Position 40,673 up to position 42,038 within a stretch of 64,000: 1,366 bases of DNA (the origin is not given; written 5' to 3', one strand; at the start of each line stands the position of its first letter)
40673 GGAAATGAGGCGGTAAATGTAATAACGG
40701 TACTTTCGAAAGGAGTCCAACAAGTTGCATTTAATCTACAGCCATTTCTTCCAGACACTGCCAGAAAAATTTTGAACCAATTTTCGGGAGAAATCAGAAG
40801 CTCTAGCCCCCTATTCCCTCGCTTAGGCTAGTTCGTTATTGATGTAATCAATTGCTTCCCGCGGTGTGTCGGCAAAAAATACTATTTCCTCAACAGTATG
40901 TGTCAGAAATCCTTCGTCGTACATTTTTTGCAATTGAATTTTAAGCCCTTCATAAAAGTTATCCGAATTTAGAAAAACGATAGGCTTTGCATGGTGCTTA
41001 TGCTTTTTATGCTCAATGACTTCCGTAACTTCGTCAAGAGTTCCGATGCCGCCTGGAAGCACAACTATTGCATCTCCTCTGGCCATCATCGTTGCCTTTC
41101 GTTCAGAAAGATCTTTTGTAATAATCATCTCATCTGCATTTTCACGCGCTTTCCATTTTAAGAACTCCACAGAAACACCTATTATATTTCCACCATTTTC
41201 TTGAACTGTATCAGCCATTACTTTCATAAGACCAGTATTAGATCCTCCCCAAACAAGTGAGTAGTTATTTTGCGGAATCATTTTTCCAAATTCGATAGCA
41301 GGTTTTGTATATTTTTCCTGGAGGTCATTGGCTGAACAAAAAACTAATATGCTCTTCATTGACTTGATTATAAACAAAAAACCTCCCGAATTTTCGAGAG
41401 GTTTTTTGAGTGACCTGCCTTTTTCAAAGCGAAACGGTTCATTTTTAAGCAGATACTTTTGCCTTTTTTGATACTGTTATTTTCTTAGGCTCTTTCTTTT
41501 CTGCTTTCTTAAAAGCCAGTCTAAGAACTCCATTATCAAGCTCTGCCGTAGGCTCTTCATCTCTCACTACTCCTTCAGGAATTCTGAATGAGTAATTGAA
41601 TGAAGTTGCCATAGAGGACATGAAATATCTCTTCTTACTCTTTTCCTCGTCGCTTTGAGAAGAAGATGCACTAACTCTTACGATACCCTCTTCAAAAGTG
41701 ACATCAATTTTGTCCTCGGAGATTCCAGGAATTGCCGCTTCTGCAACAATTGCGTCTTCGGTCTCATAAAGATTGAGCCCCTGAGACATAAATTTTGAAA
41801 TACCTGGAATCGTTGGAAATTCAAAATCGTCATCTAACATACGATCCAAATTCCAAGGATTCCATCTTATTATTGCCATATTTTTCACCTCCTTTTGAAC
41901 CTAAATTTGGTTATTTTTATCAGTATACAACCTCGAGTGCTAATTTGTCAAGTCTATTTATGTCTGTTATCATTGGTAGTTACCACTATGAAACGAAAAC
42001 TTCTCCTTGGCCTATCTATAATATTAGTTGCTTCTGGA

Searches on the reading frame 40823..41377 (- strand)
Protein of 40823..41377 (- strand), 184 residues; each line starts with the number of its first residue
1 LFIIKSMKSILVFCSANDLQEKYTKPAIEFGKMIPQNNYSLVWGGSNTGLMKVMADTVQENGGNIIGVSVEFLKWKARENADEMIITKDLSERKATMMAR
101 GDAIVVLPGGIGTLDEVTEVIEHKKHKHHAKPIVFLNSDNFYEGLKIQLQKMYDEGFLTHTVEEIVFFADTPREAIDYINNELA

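Call 105: search_protein_families(library=pfam, proteins=[window:40823-41377:-], max_evalue=0.001)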
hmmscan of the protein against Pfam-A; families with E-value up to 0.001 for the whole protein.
window:40823-41377:- (184 aa): 2 families
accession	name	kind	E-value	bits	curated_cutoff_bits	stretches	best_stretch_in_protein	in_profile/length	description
PF03641.19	Lysine_decarbox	-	6.4e-35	120.6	27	1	51-178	1-130/131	Possible lysine decarboxylase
PF18306.6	LDcluster4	-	9e-17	61.5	26.3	1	10-126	4-119/151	SLOG cluster4 family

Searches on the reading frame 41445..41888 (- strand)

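Call 105: search_protein_families(library=pfam, proteins=[window:41445-41888:-], max_evalue=0.001)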
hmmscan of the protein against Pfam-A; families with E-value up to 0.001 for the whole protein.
window:41445-41888:- (147 aa): 1 family
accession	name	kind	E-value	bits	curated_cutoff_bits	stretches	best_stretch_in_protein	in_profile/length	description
PF00011.27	HSP20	-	2e-13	50.7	20.8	1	42-139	4-101/102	Hsp20/alpha crystallin family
